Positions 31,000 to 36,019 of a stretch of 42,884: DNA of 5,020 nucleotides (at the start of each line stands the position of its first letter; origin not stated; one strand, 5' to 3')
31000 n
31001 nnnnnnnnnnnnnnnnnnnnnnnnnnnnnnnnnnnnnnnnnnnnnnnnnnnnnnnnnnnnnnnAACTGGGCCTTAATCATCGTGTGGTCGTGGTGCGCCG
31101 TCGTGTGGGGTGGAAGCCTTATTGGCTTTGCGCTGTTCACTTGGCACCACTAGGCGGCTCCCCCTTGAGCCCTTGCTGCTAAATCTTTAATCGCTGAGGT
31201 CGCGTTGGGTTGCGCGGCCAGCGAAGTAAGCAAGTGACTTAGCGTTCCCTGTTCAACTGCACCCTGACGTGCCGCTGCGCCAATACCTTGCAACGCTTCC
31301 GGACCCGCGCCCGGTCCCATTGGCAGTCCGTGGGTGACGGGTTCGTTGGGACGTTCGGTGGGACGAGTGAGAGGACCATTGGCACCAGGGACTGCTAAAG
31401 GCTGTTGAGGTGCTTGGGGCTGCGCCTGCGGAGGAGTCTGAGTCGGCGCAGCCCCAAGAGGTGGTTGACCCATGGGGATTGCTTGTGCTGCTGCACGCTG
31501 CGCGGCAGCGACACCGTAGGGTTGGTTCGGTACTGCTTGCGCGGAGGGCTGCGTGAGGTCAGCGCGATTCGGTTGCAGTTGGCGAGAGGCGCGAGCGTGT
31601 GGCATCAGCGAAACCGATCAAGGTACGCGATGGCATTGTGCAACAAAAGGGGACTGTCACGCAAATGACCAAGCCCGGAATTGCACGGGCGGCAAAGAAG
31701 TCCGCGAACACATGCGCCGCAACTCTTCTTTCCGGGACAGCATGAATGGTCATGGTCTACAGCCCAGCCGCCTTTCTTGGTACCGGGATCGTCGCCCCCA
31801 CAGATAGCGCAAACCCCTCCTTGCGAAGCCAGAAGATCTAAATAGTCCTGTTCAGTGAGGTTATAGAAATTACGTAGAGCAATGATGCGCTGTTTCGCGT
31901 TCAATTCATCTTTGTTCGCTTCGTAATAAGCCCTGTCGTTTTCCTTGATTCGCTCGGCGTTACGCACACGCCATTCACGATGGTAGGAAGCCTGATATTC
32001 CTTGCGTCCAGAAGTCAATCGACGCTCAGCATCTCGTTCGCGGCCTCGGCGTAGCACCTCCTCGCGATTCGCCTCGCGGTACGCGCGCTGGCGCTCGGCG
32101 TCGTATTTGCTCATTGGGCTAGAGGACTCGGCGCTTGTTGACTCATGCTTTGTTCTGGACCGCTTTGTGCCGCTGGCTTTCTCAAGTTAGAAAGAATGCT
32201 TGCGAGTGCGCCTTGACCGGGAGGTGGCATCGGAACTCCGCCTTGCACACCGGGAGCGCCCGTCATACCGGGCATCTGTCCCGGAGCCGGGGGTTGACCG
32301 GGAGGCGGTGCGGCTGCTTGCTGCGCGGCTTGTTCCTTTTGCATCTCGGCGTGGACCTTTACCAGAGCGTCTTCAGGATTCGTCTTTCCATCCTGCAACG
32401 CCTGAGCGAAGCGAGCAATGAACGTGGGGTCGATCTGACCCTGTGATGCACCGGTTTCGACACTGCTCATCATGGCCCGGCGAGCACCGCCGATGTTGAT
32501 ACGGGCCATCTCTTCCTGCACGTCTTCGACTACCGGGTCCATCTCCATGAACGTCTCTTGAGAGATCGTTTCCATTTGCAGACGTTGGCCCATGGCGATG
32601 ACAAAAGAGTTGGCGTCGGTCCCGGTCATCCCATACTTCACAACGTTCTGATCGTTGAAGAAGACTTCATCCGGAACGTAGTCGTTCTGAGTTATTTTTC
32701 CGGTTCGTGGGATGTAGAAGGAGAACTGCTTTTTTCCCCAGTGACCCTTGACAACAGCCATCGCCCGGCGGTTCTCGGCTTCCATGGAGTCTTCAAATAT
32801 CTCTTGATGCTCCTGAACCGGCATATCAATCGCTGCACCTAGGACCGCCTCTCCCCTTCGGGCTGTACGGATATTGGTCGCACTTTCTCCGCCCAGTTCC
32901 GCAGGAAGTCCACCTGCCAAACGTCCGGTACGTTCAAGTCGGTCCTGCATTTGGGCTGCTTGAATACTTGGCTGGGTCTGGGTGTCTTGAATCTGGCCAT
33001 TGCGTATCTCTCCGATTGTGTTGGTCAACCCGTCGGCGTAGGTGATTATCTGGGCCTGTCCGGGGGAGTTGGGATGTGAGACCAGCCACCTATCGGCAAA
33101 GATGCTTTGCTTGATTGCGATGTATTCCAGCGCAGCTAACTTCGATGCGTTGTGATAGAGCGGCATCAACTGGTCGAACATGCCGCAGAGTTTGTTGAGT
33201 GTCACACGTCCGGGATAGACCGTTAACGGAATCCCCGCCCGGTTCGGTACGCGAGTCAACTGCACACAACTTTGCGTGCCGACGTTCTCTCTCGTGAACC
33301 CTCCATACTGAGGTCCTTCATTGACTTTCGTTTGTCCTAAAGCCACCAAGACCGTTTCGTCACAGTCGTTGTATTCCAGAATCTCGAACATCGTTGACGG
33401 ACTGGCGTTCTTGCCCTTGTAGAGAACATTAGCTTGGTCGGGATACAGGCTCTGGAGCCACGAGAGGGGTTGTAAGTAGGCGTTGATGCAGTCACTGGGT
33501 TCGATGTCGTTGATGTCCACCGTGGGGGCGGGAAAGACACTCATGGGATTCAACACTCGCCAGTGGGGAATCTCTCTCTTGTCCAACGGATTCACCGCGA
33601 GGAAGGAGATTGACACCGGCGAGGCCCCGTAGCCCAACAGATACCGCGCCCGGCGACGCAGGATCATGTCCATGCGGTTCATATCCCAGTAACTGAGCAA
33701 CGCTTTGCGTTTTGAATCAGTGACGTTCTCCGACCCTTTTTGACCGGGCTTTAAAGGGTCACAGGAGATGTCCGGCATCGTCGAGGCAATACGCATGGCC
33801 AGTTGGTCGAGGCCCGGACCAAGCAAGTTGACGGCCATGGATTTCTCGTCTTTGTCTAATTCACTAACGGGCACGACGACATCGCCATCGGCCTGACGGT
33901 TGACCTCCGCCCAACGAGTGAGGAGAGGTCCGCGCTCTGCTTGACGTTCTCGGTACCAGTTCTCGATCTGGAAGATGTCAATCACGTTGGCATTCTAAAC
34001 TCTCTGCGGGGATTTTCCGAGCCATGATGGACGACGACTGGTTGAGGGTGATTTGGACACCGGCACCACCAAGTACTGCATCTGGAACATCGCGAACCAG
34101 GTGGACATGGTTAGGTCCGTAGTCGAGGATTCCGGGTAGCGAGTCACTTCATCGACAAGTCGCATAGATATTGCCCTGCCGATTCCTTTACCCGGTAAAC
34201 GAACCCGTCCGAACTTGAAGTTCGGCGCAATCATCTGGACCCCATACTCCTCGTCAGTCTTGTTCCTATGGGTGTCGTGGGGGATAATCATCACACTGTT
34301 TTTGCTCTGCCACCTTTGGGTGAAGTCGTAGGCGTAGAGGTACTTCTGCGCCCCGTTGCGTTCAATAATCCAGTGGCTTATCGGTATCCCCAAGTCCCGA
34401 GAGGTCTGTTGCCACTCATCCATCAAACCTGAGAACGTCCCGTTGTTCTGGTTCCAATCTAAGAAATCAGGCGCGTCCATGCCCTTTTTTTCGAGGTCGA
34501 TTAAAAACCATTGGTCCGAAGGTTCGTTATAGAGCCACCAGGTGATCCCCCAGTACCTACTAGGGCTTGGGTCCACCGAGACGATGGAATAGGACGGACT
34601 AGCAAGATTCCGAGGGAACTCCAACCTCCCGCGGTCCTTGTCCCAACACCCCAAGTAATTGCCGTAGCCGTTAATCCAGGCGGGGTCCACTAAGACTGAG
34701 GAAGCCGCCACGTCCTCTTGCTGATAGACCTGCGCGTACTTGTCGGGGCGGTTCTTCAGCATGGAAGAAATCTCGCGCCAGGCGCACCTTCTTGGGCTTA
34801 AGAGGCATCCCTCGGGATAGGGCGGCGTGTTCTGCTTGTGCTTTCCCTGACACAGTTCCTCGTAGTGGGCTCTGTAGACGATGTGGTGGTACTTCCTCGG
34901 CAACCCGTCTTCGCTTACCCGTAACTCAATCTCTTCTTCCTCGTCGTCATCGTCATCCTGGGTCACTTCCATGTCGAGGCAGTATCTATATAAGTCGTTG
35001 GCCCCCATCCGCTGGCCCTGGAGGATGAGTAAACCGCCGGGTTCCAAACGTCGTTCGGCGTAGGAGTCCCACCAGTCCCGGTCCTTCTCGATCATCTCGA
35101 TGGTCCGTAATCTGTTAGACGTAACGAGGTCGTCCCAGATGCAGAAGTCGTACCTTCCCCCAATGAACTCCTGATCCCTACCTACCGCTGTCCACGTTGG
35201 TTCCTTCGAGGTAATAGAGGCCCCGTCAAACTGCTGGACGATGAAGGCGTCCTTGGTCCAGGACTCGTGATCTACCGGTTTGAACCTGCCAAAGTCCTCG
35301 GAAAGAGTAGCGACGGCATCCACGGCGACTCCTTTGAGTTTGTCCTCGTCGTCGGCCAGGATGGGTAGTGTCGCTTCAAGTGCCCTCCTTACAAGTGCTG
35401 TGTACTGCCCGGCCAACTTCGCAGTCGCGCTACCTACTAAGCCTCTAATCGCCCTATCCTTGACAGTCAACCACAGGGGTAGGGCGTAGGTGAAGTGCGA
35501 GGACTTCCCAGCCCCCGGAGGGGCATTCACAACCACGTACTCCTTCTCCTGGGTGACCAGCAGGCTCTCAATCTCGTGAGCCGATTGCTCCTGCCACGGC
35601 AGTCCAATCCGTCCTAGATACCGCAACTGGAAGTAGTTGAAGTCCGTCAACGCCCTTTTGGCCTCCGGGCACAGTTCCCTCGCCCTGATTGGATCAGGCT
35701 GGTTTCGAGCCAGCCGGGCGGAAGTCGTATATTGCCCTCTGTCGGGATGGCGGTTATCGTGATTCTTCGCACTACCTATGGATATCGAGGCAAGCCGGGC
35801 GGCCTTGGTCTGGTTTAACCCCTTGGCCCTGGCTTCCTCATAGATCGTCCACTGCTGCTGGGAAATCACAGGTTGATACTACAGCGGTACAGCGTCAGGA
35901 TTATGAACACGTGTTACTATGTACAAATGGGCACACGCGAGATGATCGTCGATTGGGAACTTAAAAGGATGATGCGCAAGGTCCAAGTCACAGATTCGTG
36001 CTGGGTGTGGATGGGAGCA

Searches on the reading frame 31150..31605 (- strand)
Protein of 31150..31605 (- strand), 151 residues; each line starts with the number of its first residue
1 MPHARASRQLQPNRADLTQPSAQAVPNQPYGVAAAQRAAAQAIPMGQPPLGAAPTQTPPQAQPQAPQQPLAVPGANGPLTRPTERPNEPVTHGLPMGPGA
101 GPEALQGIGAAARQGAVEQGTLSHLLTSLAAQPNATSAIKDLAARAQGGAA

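Call 4: search_protein_families(library=pfam, proteins=[window:31150-31605:-], max_evalue=0.1)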
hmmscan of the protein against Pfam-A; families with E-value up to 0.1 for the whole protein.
window:31150-31605:- (151 aa): 0 families

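Call 5: search_protein_families(library=phrogs, proteins=[window:31150-31605:-], max_evalue=0.1)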
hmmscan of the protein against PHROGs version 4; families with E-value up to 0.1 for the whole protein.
window:31150-31605:- (151 aa): 1 family
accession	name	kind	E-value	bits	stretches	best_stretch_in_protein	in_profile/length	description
phrog_8200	-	unknown function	9.2e-15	56.1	1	13-142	15-132/140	-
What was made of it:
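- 31150..31605 (-): g151: small Pro/Ala/Gln-rich, Cys-free protein immediately upstream of the giant gene. It is probably a fifth member of the module. phrog_8200 (E 9e-15, call 5).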

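Call 79: search_protein_families(library=ncbifam, proteins=[window:31150-31605:-], max_evalue=0.1)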
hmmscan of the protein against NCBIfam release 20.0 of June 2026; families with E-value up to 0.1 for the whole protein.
window:31150-31605:- (151 aa): 0 families

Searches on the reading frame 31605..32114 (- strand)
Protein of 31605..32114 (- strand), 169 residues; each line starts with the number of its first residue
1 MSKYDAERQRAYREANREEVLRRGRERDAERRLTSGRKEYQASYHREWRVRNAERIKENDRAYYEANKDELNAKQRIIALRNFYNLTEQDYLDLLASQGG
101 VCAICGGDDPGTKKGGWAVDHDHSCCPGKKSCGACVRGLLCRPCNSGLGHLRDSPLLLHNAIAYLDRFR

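Call 12: search_protein_families(library=phrogs, proteins=[window:31605-32114:-], max_evalue=0.01)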
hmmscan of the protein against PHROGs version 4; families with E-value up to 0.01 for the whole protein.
window:31605-32114:- (169 aa): 6 families
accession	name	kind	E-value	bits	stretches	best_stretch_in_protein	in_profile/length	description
phrog_2914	-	DNA, RNA and nucleotide metabolism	1.4e-27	97.7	1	26-168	25-155/190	endonuclease VII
phrog_307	-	DNA, RNA and nucleotide metabolism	2e-26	94.8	1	68-166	92-177/334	endonuclease VII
phrog_2633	-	DNA, RNA and nucleotide metabolism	2.7e-26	93.4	1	58-167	41-138/142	endonuclease VII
phrog_1035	-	DNA, RNA and nucleotide metabolism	1.2e-16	62.4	1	30-164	85-226/271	endonuclease VII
phrog_423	-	DNA, RNA and nucleotide metabolism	6e-09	37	1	93-152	17-68/159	endonuclease VII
phrog_17507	-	DNA, RNA and nucleotide metabolism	0.0052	17.6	0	134-165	8-40/65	endonuclease VII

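Call 13: search_protein_families(library=pfam, proteins=[window:31605-32114:-], max_evalue=0.01)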
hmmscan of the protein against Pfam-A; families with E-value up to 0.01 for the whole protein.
window:31605-32114:- (169 aa): 1 family
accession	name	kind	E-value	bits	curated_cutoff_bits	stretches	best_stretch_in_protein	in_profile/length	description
PF02945.21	Endonuclease_7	-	1.4e-21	76.6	23.6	1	82-166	6-81/82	Recombination endonuclease VII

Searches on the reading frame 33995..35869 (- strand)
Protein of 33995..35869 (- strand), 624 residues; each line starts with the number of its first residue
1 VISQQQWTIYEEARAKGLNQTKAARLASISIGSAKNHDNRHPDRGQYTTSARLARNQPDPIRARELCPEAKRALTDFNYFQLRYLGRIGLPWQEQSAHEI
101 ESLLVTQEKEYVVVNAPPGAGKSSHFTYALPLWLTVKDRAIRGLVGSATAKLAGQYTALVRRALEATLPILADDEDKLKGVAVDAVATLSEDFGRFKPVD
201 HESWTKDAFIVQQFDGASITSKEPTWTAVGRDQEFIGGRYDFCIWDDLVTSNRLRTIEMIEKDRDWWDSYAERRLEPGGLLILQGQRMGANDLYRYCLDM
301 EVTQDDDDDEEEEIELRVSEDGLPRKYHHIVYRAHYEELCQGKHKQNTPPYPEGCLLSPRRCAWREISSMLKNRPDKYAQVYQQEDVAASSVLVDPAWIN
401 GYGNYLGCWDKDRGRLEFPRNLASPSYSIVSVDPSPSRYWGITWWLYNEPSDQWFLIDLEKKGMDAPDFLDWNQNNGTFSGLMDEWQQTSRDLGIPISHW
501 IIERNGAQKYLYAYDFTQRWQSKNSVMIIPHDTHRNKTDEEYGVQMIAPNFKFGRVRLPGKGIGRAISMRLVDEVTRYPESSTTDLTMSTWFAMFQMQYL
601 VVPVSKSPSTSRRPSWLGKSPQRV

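Call 12: search_protein_families(library=phrogs, proteins=[window:33995-35869:-], max_evalue=0.01)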
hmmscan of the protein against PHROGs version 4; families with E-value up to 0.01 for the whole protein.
window:33995-35869:- (624 aa): 3 families
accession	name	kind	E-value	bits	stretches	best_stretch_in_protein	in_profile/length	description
phrog_38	-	head and packaging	1.4e-41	144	1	60-594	266-700/760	terminase large subunit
phrog_4758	-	head and packaging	3.1e-12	47.3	1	69-299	15-219/243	terminase large subunit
phrog_2488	-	DNA, RNA and nucleotide metabolism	0.00027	20.8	1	85-163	19-94/579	DNA helicase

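Call 13: search_protein_families(library=pfam, proteins=[window:33995-35869:-], max_evalue=0.01)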
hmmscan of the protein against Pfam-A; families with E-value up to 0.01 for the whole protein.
window:33995-35869:- (624 aa): 0 families
